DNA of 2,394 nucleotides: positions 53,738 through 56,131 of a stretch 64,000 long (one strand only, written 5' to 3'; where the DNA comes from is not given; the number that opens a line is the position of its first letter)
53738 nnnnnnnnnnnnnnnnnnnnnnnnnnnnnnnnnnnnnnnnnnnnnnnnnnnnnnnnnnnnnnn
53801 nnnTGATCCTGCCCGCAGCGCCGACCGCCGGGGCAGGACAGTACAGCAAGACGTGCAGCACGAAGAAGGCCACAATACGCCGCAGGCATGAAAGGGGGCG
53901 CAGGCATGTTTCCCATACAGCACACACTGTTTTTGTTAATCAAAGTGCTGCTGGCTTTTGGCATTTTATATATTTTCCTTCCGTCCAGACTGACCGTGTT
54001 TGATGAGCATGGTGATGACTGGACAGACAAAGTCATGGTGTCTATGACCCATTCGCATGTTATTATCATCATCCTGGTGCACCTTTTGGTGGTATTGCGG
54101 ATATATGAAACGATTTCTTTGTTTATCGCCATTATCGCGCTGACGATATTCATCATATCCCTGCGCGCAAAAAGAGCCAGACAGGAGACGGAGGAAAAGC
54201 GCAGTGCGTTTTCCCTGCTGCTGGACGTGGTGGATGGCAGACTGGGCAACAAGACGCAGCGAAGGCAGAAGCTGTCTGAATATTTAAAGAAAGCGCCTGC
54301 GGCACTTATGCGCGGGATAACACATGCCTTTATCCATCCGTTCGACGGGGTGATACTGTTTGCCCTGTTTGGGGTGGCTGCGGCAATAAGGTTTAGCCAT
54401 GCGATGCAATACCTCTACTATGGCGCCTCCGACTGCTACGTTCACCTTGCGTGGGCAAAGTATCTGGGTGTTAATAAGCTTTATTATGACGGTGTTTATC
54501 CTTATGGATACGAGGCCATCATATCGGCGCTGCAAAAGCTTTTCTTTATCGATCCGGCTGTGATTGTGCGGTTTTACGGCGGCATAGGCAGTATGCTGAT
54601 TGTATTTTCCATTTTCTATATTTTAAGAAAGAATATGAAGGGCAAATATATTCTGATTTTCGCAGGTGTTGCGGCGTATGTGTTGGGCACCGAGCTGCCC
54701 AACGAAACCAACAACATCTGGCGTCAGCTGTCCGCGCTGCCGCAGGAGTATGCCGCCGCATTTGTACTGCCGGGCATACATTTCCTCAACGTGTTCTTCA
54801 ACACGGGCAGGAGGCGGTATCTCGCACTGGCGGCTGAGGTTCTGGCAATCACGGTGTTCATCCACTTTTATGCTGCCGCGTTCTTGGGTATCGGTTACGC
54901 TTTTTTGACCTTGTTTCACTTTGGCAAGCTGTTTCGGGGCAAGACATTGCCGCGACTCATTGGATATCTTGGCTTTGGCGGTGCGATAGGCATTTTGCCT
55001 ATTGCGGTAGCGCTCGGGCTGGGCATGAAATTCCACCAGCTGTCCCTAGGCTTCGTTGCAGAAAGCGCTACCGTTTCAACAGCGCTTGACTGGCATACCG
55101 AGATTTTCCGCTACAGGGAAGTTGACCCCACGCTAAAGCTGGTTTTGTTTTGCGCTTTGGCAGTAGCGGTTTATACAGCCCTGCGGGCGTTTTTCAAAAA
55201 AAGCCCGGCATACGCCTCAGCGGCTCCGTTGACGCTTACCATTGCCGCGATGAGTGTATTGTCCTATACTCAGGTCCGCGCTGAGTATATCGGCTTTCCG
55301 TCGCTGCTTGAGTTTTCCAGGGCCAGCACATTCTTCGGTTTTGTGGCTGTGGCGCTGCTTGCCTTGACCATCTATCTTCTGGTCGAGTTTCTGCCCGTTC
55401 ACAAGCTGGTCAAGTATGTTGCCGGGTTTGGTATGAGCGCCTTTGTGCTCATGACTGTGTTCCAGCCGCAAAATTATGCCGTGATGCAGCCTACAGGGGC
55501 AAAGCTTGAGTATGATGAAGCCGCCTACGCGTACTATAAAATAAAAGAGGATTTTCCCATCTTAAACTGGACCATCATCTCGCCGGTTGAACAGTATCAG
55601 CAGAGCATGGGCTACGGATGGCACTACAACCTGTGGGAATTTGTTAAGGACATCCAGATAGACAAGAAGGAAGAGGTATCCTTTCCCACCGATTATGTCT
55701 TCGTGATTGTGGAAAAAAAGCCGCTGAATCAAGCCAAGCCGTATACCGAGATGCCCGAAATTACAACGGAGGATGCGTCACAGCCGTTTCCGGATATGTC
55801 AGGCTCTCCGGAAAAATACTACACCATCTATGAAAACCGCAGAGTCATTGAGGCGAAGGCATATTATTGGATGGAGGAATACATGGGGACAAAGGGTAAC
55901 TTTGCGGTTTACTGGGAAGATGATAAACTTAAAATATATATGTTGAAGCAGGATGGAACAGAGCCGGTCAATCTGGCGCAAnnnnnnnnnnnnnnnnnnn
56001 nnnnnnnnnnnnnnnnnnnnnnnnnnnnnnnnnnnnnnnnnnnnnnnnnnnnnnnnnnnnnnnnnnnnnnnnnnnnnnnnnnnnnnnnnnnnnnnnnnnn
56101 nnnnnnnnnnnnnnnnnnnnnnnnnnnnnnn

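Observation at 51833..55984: Tandem paralogous ~650-700 aa polytopic membrane proteins with C-terminal soluble domains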

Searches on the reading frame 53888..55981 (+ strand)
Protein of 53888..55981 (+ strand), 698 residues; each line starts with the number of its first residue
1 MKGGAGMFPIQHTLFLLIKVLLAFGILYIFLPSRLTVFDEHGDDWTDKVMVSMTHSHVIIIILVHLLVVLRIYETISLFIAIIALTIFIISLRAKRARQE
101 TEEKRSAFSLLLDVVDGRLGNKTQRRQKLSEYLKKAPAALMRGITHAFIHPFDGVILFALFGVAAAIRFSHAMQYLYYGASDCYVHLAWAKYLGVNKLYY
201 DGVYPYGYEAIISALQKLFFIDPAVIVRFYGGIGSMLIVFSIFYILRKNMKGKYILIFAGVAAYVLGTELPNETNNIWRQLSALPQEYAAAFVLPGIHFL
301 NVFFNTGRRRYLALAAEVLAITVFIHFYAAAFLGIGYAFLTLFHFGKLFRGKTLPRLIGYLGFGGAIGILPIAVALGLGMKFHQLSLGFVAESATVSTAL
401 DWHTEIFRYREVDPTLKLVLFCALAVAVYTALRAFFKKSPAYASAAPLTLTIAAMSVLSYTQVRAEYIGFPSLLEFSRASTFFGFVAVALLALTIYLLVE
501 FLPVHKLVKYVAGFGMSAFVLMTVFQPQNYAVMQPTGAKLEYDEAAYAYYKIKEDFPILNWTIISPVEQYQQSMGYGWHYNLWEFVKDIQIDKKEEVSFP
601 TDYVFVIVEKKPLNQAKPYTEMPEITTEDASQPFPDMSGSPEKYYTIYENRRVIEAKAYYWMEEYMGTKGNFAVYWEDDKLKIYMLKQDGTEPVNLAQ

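Call 6: search_protein_families(library=pfam, proteins=[window:53888-55981:+], max_evalue=0.01)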
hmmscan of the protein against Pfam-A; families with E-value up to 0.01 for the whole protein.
window:53888-55981:+ (698 aa): 0 families

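Call 8: search_protein_families(library=ncbifam, proteins=[window:53888-55981:+], max_evalue=0.01)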
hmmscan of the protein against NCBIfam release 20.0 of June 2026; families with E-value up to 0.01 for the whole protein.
window:53888-55981:+ (698 aa): 1 family
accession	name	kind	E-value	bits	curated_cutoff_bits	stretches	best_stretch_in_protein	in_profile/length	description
NF007973.0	PRK10697.1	equivalog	0.0032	17.4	136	1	59-133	32-105/119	envelope stress response membrane protein PspC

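Call 12: find_homologous_proteins(query=window:53888-55981:+, max_evalue=0.001)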
Query window:53888-55981:+ (698 aa): 18 proteins with E <= 0.001 among 8000 candidates.
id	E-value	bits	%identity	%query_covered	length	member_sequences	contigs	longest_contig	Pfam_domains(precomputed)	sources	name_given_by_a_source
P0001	0.0e+0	1547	100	99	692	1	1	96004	-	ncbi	-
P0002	0.0e+0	1021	65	99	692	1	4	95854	-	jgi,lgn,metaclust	metaclust:\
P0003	6.4e-276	935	59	99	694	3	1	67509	-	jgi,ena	-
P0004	4.8e-275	932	59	99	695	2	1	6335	-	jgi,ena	-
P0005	4.2e-274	929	59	99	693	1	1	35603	-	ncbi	-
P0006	4.9e-270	916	58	99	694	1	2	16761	-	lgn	-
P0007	5.4e-268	909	58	99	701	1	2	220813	-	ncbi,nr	ncbi:MAG: hypothetical protein BWY15_00520 [Firmicutes bacterium ADurb.Bin193]|nr:MAG: hypothetical 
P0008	1.5e-253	861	55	99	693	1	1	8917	-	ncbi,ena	-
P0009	7.2e-176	605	42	99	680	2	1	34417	-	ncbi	-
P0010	8.0e-168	578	43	99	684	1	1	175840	-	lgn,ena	-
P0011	5.6e-166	572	41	98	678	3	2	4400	-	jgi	jgi:DNA integrity scanning protein DisA with diadenylate cyclase activity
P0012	6.2e-165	569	43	99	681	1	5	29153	-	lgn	-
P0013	1.9e-156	540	55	62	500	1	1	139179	-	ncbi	-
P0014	3.9e-149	516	39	99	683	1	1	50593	-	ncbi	ncbi:MAG: hypothetical protein ACYCYI_10785 [Saccharofermentanales bacterium]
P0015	1.5e-126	442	35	99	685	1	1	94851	PF20176.4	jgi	jgi:hypothetical protein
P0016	3.0e-123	431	35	99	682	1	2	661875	-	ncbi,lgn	-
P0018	2.8e-97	345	32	98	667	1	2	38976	-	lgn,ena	-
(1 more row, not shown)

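Call 17: find_encoding_contigs(protein=P0007, flank=10000, max_places=2)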
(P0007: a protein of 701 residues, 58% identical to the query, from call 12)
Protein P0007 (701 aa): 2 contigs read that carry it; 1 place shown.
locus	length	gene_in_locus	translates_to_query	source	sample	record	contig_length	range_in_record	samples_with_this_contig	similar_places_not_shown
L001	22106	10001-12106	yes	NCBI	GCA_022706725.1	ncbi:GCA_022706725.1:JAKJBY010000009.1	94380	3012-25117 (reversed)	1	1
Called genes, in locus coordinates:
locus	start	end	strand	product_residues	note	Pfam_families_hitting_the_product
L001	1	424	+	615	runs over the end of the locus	PF00990:GGDEF, PF00563:EAL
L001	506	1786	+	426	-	PF02493:MORN (faint)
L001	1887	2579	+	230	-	PF00535:Glycos_transf_2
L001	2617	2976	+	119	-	PF10066:DUF2304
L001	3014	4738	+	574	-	PF11997:DUF3492, PF13439:Glyco_transf_4, PF00534:Glycos_transf_1, PF13692:Glyco_trans_1_4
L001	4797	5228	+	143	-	-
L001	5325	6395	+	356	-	-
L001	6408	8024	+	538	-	-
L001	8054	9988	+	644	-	-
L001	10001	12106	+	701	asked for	-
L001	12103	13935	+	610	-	PF13487:HD_5, PF01966:HD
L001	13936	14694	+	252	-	PF03537:Glyco_hydro_114 (weak)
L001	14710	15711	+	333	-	PF02368:Big_2 (weak), PF02493:MORN (weak)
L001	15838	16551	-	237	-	PF13487:HD_5, PF01966:HD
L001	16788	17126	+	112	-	PF07883:Cupin_2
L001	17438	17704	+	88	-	PF05402:PqqD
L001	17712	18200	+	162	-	-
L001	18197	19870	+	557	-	PF00664:ABC_membrane, PF02463:SMC_N (weak), PF00005:ABC_tran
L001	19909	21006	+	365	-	-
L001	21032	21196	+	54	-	-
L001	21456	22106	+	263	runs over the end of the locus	PF27840:ScmC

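Call 20: find_encoding_contigs(protein=P0014, flank=10000, max_places=2)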
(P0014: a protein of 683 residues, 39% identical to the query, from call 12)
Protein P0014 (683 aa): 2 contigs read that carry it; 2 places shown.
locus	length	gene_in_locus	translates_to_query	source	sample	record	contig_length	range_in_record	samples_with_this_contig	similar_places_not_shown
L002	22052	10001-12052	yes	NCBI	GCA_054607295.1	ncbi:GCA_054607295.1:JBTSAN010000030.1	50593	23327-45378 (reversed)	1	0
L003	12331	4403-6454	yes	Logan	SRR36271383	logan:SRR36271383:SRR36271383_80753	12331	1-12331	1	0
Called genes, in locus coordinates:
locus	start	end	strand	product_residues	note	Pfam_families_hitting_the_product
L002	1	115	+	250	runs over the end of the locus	PF03537:Glyco_hydro_114, PF13199:Glyco_hydro_66 (weak)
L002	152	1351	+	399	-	PF00486:Trans_reg_C (weak), PF03704:BTAD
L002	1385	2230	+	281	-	-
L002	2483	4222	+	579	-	PF11997:DUF3492, PF13439:Glyco_transf_4, PF00534:Glycos_transf_1, PF13692:Glyco_trans_1_4, PF13524:Glyco_trans_1_2 (weak)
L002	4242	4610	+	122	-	-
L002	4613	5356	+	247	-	-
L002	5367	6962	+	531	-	-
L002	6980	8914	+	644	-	-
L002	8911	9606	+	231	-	PF00535:Glycos_transf_2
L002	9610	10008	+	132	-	PF10066:DUF2304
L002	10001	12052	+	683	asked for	-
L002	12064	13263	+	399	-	PF02655:ATP-grasp_3, PF02786:CPSase_L_D2, PF08443:RimK (weak), PF02222:ATP-grasp, PF07478:Dala_Dala_lig_C (faint), PF13535:ATP-grasp_4 (faint), PF15632:ATPgrasp_Ter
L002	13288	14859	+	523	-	PF03023:MurJ, PF01554:MatE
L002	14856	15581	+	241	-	PF00535:Glycos_transf_2, PF13641:Glyco_tranf_2_3 (weak)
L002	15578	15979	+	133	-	PF10066:DUF2304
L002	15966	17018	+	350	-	PF08668:HDOD, PF13487:HD_5, PF01966:HD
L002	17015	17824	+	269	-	PF01522:Polysacc_deac_1, PF10096:DUF2334, PF11959:DUF3473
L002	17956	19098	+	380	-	PF01208:URO-D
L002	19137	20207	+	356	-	PF01208:URO-D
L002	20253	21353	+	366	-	PF01208:URO-D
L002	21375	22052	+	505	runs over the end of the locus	PF03747:ADP_ribosyl_GH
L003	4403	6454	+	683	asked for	-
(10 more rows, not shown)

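Call 25: search_solved_structures(query=A1, max_evalue=10)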
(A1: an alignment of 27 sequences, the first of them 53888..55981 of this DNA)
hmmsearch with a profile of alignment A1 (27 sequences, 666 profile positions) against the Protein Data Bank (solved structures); distinct sequences matched with E-value up to 10: 0.

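Call 27: find_encoding_contigs(protein=P0016, flank=10000, max_places=1)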
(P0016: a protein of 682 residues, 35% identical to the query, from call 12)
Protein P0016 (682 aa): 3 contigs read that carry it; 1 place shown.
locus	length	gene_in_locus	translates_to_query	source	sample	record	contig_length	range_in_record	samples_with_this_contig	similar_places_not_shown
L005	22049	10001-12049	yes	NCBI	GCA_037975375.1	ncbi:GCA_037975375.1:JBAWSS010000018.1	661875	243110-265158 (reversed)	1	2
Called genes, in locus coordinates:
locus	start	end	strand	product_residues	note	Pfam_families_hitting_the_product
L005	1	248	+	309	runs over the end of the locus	-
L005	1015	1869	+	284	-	PF00456:Transketolase_N, PF13292:DXP_synthase_N (weak), PF09364:XFP_N (weak), PF00676:E1_dh (weak)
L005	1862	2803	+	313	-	PF02779:Transket_pyr, PF02780:Transketolase_C, PF22613:Transketolase_C_1 (weak), PF17147:PFOR_II (weak)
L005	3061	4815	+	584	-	PF11997:DUF3492, PF13439:Glyco_transf_4, PF13579:Glyco_trans_4_4 (weak), PF00534:Glycos_transf_1, PF13692:Glyco_trans_1_4, PF07719:TPR_2 (faint)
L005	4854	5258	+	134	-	-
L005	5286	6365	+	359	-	-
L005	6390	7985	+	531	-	-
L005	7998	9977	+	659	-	-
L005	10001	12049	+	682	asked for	-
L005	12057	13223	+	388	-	PF02222:ATP-grasp (weak), PF02655:ATP-grasp_3, PF02786:CPSase_L_D2 (weak), PF07478:Dala_Dala_lig_C (faint), PF15632:ATPgrasp_Ter (weak)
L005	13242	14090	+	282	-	PF01522:Polysacc_deac_1, PF11959:DUF3473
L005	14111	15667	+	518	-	PF01554:MatE (faint), PF03023:MurJ, PF13440:Polysacc_synt_3 (weak)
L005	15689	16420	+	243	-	PF00535:Glycos_transf_2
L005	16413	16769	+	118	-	PF10066:DUF2304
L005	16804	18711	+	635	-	PF01966:HD (faint), PF13487:HD_5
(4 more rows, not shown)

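Call 28: find_encoding_contigs(protein=P0018, flank=10000, max_places=1)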
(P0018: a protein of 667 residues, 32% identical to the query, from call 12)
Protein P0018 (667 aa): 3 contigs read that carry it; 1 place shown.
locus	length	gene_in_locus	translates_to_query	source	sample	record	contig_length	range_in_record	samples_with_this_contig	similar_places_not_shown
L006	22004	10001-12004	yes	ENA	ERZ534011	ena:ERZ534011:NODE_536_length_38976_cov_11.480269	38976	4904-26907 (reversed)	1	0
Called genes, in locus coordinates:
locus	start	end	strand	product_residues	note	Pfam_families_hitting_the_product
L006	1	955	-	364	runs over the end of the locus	PF04055:Radical_SAM (weak)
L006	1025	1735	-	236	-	PF00849:PseudoU_synth_2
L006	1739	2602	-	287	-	PF10672:Methyltrans_SAM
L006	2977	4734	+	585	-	PF11997:DUF3492, PF13439:Glyco_transf_4, PF00534:Glycos_transf_1, PF13692:Glyco_trans_1_4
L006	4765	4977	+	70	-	-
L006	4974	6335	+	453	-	-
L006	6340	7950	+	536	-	-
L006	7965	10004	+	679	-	-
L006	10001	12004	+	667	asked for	-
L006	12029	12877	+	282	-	PF01522:Polysacc_deac_1, PF11959:DUF3473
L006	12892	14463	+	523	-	PF03023:MurJ, PF01554:MatE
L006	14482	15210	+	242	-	PF00535:Glycos_transf_2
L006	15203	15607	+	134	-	PF10066:DUF2304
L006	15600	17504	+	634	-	PF13487:HD_5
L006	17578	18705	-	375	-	PF07833:Cu_amine_oxidN1, PF13145:Rotamase_2, PF13616:Rotamase_3, PF00639:Rotamase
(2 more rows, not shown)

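Call 29: predict_structure(alignment_id=A1)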
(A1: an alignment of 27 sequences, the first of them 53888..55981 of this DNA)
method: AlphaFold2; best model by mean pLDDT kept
length: 698 residues; sequences in the alignment: 27
mean_pLDDT: 86.6   pTM: 0.86
mean pLDDT of the five models: 86.6, 86.1, 85.0, 83.9, 83.6
residues with pLDDT >= 90: 370; 70-90: 252; 50-70: 62; < 50: 14
segments of 3 or more residues with pLDDT < 50: 1-4
pLDDT, mean of each block of 10 residues (from residue 1): 58 94 96 86 89 97 94 95 91 73 51 51 57 68 66 78 90 76 84 88 91 95 90 93 95 89 86 62 91 98 93 97 95 97 92 92 94 88 80 73 85 91 95 83 90 96 87 83 92 93 88 93 87 74 86 90 89 86 94 92 96 83 94 87 87 97 91 92 93 88
secondary structure, 60 per line:
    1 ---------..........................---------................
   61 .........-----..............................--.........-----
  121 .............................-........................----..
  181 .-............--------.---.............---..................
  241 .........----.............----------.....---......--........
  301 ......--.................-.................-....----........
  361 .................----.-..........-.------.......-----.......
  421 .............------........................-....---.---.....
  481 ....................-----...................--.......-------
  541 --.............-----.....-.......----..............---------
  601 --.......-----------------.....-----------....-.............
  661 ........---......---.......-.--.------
elements in order (helices of 4 or more, strands of 3 or more residues): H10-35 H45-69 H75-104 H107-115 H121-149 H151-174 H183-194 H207-219 H223-249 H254-266 H277-281 H285-290 H293-306 H309-325 H327-343 H345-348 H353-377 H384-393 H402-408 H414-433 H440-463 H465-468 H476-500 H506-524 H527-533 H543-555 E561-565 H567-573 E578-581 H582-591 E603-609 H627-631 H643-646 H648-668 E672-677 E681-687

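Call 32: fold_search(model_id=the predicted structure, library=pdb)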
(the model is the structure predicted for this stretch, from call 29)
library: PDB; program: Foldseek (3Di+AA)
matches with E <= 10: 358; with E <= 0.001: 19
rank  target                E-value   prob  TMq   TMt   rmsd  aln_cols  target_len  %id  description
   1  6ezn_F                1.0e-06  1.00  0.41  0.44  12.4       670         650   15  Cryo-EM structure of the yeast oligosaccharyltransferase (OST) complex (released 2018-01-17)
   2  8age_A                1.9e-06  1.00  0.42  0.45  10.8       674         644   14  Structure of yeast oligosaccharylransferase complex with acceptor peptide bound (released 2022-12-07)
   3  7oci_F                3.6e-06  1.00  0.43  0.47  11.9       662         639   14  Cryo-EM structure of yeast Ost6p containing oligosaccharyltransferase complex (released 2022-02-16)
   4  8agc_A                7.2e-06  1.00  0.43  0.43  11.6       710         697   13  Structure of yeast oligosaccharylransferase complex with lipid-linked oligosaccharide and non-acceptor peptide bound (released 2022-12-07)
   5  8agb_A                1.6e-05  1.00  0.43  0.46  12.4       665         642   13  Structure of yeast oligosaccharylransferase complex with lipid-linked oligosaccharide bound (released 2022-12-07)
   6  6ftg_5                1.9e-05  1.00  0.39  0.41  12.8       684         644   11  Subtomogram average of OST-containing ribosome-translocon complexes from canine rough microsomal membranes (released 2018-03-21)
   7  7zlg_A                2.1e-05  1.00  0.39  0.41  11.6       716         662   12  Cryo-EM structure of C-mannosyltransferase CeDPY19, in complex with acceptor peptide and bound to CMT2-Fab and anti-Fa (released 2023-01-11)
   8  8pn9_A                2.2e-05  1.00  0.37  0.39  14.5       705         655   12  Structure of human oligosaccharyltransferase OST-A complex bound to NGI-1 (released 2024-05-08)
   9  6c26_A                4.0e-05  1.00  0.40  0.43  12.9       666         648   15  The Cryo-EM structure of a eukaryotic oligosaccharyl transferase complex (released 2018-01-31)
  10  8if8_B                4.5e-05  1.00  0.34  0.38   9.7       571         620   13  Arabinosyltransferase AftA (released 2023-05-31)
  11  6s7o_A                5.1e-05  1.00  0.42  0.44  10.4       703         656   11  Cryo-EM structure of human oligosaccharyltransferase complex OST-A (released 2019-12-18)
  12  8b6l_I                5.6e-05  1.00  0.42  0.43  12.9       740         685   11  Subtomogram average of the human Sec61-TRAP-OSTA-translocon (released 2022-12-07)
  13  8if8_C                6.0e-05  1.00  0.34  0.38   9.0       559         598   12  Arabinosyltransferase AftA (released 2023-05-31)
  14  7zli_A                6.3e-05  1.00  0.40  0.42  10.8       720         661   10  Cryo-EM structure of C-mannosyltransferase CeDPY19, in complex with Dol25-P-Man and bound to CMT2-Fab and anti-Fab nan (released 2023-01-11)
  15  6gxc_A                7.7e-05  1.00  0.39  0.38  11.7       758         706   11  Bacterial oligosaccharyltransferase PglB in complex with an inhibitory peptide and a reactive lipid-linked oligosaccha (released 2018-11-14)
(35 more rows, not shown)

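Call 33: search_protein_representatives(alignment_id=A1)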
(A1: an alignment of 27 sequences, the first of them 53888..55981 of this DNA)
Query: 27 sequences, 666 profile positions. Proteins with E-value up to 0.001 (for the whole library): 1506; up to 1e-10: 1126; up to 1e-30: 748. The best 150 are listed.
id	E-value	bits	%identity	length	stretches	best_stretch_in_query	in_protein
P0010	1.1e-248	843.8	-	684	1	2-665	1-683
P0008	1.0e-246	837.3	-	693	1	2-665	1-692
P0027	9.7e-229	777.8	-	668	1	1-665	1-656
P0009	1.9e-225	766.9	-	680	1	4-665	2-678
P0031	1.6e-212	724.2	-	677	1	2-666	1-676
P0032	6.8e-211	718.9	-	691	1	6-662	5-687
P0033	7.6e-201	685.7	-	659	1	4-663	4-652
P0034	4.3e-197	673.3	-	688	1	2-661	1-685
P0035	4.9e-194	663.1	-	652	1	6-661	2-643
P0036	5.9e-194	662.9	-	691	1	4-658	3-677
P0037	1.3e-193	661.8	-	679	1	3-664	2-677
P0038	2.0e-193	661.1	-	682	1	6-665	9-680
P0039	3.1e-193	660.5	-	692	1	3-664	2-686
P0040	5.4e-193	659.7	-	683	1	7-664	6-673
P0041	4.7e-192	656.6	-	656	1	1-665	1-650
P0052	2.2e-180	618.0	-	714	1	2-665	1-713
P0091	2.5e-162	558.4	-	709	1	2-664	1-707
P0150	2.6e-141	488.9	-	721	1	5-664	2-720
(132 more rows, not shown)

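Call 34: search_protein_families(library=pfam, alignment_id=A1, max_evalue=1)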
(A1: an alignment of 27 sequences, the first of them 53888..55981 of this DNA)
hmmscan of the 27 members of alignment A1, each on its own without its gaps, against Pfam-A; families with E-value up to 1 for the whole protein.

A. member 1, window:53888-55981:+ (698 aa): 0 families

B. families by the number of members that match (of 27 scanned): 8 families
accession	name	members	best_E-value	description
PF20176.3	DUF6541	6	8.9e-07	Family of unknown function (DUF6541)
PF05545.16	FixQ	3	0.0027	Cbb3-type cytochrome oxidase component FixQ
PF09925.14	DUF2157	1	0.004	Predicted membrane protein (DUF2157)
PF12669.12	FeoB_associated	1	0.065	FeoB-associated Cys-rich membrane protein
PF03597.20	FixS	1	0.079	Cytochrome oxidase maturation protein cbb3-type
PF23594.1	RPN11_C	1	0.18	26S proteasome regulatory subunit RPN11 C-terminal domain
PF06516.17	NUP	1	0.31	Purine nucleoside permease (NUP)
PF16516.10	CC2-LZ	1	0.36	Leucine zipper of domain CC2 of NEMO, NF-kappa-B essential modulator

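Call 38: search_protein_families(library=pfam, proteins=[P0015], max_evalue=10)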
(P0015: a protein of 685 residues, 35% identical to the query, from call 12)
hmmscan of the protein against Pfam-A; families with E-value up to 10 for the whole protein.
P0015 (685 aa): 2 families
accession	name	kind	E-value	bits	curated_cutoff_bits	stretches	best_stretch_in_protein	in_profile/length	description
PF20176.3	DUF6541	-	8.9e-07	28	29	1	192-424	150-385/646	Family of unknown function (DUF6541)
PF20082.4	DUF6476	-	4.2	7.8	24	1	344-402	8-62/91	Family of unknown function (DUF6476)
